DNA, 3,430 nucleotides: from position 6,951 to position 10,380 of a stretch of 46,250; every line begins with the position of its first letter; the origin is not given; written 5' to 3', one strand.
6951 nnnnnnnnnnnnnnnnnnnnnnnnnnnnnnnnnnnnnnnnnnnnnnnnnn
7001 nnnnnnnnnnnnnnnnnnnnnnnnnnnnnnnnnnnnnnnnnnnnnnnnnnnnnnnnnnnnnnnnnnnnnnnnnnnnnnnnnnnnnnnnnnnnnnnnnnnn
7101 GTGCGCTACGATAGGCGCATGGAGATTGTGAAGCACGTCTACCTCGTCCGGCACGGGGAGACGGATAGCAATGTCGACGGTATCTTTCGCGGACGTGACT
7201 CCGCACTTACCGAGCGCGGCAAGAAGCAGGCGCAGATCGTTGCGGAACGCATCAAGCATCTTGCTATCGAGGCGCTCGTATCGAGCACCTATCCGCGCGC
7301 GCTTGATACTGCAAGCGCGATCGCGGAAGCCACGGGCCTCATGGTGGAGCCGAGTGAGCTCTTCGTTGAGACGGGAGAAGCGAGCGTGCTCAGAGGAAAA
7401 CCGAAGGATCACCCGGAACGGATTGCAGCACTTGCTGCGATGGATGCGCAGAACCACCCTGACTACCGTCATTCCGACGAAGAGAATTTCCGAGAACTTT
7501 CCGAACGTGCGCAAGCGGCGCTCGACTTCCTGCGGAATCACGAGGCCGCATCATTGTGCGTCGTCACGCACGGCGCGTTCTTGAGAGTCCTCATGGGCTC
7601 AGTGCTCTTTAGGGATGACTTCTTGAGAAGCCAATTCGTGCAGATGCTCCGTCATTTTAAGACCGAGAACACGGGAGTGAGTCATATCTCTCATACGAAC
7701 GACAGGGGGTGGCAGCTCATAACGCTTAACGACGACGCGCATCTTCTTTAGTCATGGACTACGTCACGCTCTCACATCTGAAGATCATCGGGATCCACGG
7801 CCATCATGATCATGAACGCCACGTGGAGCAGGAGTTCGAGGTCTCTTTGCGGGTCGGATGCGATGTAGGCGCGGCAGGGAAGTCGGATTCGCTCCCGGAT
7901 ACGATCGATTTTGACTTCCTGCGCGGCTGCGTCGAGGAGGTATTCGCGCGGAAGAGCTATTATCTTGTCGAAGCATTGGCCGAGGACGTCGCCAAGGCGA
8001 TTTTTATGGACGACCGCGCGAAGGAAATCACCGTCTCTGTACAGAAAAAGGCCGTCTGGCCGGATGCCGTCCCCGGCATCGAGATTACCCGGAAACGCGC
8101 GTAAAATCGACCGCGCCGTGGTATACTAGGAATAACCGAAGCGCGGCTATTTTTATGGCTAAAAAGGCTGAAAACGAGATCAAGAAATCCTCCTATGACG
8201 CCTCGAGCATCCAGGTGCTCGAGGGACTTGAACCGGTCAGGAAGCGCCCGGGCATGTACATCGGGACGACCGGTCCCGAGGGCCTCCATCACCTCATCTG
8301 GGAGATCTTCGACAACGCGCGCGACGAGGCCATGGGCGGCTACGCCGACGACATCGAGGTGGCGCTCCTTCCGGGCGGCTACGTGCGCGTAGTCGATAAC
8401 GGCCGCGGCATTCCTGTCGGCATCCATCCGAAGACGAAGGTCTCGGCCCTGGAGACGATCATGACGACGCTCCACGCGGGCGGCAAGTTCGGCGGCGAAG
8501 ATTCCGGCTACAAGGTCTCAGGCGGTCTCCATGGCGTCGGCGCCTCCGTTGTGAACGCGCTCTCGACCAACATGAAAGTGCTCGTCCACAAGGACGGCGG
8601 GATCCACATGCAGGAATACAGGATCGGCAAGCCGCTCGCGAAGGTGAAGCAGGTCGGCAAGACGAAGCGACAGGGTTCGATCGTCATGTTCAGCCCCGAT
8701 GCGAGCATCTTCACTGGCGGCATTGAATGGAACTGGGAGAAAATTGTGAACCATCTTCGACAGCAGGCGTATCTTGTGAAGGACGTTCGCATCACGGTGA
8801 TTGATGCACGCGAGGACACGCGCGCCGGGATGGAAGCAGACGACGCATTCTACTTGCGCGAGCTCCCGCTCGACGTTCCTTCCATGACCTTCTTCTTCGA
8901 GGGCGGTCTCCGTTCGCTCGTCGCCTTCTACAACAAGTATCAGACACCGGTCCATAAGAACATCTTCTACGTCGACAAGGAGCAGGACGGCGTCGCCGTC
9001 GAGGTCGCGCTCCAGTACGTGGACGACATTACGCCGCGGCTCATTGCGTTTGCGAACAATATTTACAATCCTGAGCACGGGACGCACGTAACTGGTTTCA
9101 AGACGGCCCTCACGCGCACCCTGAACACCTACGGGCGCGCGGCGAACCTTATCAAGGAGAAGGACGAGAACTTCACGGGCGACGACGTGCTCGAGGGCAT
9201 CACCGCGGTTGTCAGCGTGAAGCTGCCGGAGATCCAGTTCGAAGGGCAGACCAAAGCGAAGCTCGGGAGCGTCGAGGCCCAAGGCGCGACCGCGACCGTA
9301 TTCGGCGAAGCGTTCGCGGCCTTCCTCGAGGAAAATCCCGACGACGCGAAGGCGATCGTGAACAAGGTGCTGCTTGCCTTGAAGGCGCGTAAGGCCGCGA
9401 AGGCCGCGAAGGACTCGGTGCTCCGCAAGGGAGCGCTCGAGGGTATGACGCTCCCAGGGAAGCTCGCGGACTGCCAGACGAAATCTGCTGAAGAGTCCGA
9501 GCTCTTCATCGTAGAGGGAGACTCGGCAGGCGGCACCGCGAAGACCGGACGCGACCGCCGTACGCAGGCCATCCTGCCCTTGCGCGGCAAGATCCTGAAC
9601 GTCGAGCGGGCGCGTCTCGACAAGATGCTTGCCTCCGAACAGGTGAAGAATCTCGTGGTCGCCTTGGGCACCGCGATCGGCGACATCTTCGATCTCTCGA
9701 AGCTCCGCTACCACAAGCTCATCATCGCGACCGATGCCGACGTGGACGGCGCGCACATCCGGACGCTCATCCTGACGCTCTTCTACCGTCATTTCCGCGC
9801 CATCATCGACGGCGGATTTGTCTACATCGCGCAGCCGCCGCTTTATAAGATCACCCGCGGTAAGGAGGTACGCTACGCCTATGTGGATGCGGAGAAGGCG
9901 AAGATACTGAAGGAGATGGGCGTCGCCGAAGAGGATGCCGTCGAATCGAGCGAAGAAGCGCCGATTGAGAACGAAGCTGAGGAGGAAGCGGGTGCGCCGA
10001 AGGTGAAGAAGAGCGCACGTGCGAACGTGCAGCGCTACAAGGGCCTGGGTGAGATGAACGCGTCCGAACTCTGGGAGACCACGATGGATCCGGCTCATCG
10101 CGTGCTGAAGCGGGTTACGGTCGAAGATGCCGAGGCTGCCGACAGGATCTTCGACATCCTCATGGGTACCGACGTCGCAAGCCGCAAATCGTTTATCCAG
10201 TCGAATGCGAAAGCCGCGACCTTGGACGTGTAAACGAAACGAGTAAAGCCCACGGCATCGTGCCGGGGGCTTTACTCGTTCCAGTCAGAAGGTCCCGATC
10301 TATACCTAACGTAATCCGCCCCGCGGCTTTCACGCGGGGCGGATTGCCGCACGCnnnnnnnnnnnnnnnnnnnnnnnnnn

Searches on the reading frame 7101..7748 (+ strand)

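Call 21: search_protein_families(library=pfam, proteins=[window:7101-7748:+], max_evalue=0.01)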
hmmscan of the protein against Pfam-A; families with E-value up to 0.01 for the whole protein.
window:7101-7748:+ (216 aa): 1 family
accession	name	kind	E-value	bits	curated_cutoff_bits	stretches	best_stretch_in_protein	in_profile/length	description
PF00300.27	His_Phos_1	-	5.7e-36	124.4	21.7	1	13-211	1-193/194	Histidine phosphatase superfamily (branch 1)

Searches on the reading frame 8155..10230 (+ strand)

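Call 21: search_protein_families(library=pfam, proteins=[window:8155-10230:+], max_evalue=0.01)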
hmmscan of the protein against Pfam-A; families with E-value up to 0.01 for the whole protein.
window:8155-10230:+ (692 aa): 4 families
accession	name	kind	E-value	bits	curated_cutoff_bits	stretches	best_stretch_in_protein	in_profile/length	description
PF00204.31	DNA_gyraseB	-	2.3e-53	180.7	27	1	251-420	1-172/173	DNA gyrase B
PF00986.26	DNA_gyraseB_C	-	2.7e-28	98.4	29.8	1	622-682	3-63/63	DNA gyrase B subunit, carboxyl terminus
PF01751.28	Toprim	-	2.7e-17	63.2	23.1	1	449-560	1-95/96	Toprim domain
PF02518.31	HATPase_c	-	6.2e-12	46.4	26.4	1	41-141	3-88/111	Histidine kinase-, DNA gyrase B-, and HSP90-like ATPase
